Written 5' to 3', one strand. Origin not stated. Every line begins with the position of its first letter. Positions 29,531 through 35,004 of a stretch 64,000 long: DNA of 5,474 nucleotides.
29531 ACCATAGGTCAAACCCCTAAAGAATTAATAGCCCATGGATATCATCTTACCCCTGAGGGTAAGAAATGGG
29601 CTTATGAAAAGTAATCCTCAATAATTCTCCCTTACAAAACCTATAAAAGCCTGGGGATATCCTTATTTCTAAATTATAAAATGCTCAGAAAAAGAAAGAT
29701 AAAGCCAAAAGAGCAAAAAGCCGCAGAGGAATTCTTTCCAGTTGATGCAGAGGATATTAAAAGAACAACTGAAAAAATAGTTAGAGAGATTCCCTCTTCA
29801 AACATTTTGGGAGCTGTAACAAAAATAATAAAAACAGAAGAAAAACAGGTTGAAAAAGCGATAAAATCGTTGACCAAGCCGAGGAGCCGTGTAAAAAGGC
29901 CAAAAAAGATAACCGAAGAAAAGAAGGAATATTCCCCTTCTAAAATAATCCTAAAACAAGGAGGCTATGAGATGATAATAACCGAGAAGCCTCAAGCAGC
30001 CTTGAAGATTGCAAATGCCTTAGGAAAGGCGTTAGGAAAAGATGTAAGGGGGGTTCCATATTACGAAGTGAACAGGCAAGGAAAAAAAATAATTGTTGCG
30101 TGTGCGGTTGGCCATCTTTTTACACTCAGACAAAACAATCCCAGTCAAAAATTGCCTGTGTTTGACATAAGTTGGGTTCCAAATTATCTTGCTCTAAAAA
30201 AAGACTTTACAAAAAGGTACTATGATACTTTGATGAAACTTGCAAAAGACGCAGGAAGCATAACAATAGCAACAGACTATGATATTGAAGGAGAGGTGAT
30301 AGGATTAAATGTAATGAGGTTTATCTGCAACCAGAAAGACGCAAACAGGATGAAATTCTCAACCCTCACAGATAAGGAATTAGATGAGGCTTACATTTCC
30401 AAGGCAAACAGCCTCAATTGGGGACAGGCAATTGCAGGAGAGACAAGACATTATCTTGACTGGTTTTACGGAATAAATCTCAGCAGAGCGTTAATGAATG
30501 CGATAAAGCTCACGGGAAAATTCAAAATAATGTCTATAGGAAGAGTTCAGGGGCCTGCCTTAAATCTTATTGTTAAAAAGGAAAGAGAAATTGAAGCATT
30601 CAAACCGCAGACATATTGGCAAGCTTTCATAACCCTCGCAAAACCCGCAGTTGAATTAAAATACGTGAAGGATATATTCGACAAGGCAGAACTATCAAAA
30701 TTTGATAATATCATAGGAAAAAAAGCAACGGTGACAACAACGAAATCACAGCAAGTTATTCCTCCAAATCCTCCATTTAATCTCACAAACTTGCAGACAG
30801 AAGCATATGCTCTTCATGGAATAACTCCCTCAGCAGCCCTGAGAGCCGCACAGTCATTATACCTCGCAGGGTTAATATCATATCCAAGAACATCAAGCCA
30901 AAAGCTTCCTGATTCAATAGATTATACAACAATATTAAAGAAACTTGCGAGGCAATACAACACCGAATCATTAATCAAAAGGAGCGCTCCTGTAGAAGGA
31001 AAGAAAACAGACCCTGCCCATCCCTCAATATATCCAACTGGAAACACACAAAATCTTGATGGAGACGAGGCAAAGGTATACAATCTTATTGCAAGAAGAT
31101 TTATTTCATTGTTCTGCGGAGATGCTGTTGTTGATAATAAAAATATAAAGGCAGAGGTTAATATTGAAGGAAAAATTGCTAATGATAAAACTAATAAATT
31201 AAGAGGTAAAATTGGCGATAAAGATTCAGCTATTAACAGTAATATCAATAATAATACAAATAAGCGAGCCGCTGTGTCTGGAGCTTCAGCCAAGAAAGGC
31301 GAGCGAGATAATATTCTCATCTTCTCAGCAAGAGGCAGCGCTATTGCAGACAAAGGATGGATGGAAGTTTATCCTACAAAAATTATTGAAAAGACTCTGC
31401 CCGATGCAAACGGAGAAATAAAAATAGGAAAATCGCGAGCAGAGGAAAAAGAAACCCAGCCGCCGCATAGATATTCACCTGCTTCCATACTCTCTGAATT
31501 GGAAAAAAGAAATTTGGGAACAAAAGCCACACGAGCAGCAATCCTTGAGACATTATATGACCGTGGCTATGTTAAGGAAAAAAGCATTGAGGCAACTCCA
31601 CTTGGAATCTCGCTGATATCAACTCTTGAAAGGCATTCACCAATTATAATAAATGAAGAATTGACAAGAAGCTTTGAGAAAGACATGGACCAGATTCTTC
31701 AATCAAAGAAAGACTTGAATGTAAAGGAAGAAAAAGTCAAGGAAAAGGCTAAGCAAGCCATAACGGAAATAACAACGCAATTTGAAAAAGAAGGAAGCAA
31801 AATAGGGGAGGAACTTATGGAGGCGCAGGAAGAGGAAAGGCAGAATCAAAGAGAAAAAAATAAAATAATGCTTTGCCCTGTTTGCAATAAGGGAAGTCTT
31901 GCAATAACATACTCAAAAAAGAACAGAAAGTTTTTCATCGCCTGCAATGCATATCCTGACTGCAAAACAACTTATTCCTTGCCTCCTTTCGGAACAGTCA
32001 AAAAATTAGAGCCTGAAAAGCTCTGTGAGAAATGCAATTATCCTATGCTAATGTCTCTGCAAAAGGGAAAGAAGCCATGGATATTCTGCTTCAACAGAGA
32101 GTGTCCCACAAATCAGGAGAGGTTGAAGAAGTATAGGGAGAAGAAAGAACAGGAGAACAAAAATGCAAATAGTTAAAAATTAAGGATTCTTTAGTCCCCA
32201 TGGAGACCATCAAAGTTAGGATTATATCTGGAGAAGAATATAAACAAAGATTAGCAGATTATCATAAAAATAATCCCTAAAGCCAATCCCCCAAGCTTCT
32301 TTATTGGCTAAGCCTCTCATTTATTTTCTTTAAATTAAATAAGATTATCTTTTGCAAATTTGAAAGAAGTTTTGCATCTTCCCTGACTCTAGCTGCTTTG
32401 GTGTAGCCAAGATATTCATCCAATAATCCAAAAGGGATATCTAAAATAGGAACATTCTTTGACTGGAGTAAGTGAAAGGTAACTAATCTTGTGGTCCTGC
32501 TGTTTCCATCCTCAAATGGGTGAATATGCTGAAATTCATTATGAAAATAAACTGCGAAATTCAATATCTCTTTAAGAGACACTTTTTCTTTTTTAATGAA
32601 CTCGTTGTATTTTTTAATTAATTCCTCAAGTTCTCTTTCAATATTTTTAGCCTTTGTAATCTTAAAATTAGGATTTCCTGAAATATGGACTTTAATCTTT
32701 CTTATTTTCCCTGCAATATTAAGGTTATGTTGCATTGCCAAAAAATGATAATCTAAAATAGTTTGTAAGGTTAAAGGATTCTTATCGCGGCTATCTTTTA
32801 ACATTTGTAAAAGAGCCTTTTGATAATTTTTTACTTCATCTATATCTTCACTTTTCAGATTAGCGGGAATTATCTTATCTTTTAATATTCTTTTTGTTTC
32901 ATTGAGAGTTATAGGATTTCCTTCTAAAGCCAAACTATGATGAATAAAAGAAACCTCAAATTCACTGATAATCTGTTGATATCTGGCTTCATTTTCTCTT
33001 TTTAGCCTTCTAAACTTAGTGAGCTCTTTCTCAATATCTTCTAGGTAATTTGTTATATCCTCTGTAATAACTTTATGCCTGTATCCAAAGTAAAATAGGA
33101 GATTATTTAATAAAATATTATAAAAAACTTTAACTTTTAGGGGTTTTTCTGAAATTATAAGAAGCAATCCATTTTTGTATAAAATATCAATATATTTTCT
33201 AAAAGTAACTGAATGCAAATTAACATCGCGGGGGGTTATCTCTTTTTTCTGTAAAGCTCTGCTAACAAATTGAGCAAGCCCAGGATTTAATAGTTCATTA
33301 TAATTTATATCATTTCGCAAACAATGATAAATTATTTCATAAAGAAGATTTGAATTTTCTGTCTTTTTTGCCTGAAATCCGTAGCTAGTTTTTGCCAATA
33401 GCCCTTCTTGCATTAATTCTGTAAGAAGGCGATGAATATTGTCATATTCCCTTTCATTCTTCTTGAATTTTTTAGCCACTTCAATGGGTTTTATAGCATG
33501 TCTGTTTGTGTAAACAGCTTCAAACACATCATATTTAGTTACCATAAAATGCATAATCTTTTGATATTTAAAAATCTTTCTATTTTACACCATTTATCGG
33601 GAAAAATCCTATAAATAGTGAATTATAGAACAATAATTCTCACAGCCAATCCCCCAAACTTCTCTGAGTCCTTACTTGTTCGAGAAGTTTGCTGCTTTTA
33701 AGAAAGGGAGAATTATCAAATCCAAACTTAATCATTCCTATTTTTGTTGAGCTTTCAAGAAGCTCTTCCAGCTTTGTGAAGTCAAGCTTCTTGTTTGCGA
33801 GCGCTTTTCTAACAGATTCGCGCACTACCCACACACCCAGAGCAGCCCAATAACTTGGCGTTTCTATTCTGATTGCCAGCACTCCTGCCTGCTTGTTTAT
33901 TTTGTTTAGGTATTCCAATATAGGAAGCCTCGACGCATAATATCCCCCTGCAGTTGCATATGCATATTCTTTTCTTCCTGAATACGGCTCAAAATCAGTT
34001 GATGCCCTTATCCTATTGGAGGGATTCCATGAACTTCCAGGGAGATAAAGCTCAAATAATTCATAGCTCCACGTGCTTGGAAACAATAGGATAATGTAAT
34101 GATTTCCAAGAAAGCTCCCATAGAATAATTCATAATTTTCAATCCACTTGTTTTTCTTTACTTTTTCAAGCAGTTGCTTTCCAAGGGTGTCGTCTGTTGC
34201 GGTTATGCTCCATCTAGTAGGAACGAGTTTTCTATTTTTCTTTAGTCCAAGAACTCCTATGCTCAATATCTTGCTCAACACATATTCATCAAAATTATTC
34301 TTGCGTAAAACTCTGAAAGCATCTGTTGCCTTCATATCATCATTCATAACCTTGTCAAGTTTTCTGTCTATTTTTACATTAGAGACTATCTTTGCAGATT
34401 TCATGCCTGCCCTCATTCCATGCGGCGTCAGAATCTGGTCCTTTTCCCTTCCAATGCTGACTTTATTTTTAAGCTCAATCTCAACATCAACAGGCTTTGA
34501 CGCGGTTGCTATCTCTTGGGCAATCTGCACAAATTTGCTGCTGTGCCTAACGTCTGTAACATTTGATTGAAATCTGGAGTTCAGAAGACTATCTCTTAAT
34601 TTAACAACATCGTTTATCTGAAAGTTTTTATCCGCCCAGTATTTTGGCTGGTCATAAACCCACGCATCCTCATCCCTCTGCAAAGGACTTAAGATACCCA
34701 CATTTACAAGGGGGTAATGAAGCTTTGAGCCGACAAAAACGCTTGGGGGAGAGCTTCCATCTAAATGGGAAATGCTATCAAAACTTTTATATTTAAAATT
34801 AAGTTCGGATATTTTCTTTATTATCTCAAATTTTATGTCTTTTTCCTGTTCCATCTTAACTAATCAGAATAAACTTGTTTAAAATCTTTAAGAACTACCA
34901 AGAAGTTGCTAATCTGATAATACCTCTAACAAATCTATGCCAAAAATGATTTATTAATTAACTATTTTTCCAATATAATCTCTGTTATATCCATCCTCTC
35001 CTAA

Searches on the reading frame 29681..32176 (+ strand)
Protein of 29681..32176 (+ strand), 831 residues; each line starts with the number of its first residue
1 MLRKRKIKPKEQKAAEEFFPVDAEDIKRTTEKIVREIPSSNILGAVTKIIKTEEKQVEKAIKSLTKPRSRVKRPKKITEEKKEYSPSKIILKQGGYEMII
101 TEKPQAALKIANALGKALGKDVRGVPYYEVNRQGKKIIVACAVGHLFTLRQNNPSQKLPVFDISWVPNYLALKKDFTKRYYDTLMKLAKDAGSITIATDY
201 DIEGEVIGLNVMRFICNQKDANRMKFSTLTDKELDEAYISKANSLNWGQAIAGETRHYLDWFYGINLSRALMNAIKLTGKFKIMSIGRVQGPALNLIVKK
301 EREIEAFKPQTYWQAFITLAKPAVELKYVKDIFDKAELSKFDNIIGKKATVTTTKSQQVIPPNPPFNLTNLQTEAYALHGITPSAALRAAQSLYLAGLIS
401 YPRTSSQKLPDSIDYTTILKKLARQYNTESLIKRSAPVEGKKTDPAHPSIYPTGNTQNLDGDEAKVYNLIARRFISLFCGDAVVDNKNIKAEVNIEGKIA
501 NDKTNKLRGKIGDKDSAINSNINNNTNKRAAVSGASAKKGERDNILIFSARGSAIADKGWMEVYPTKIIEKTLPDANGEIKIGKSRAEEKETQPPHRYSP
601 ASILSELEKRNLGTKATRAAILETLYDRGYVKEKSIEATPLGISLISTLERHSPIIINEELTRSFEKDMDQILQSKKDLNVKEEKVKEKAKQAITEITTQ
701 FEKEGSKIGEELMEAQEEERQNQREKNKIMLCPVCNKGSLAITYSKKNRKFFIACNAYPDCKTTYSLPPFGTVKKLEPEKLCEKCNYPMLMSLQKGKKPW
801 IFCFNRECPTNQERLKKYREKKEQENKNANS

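Call 30: search_protein_families(library=pfam, proteins=[window:29681-32176:+], max_evalue=0.001)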
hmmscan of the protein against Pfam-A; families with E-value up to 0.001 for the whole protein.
window:29681-32176:+ (831 aa): 3 families
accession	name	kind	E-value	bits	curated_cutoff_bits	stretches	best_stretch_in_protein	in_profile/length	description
PF01131.25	Topoisom_bac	-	2.8e-96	323.4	35.1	2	248-503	5-274/411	DNA topoisomerase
PF01751.28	Toprim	-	3.3e-11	43.7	23.1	1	97-227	1-94/96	Toprim domain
PF01396.24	Zn_ribbon_Top1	-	6.6e-09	35.9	32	1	731-769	3-38/39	Topoisomerase DNA binding C4 zinc finger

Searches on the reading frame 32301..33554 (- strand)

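Call 30: search_protein_families(library=pfam, proteins=[window:32301-33554:-], max_evalue=0.001)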
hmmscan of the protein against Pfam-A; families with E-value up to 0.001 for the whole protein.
window:32301-33554:- (417 aa): 1 family
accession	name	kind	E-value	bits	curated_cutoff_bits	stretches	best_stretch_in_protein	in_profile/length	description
PF02661.23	Fic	-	1.6e-13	51.7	24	1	260-363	1-93/93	Fic/DOC family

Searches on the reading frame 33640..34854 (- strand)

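Call 30: search_protein_families(library=pfam, proteins=[window:33640-34854:-], max_evalue=0.001)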
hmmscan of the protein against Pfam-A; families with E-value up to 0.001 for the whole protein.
window:33640-34854:- (404 aa): 2 families
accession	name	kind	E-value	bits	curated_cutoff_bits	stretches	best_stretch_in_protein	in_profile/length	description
PF04894.17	Nre_N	-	5.3e-82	276.1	25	1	10-277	8-270/270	Archaeal Nre, N-terminal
PF04895.17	Nre_C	-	1.5e-28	99.4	27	1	289-403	1-110/110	Archaeal Nre, C-terminal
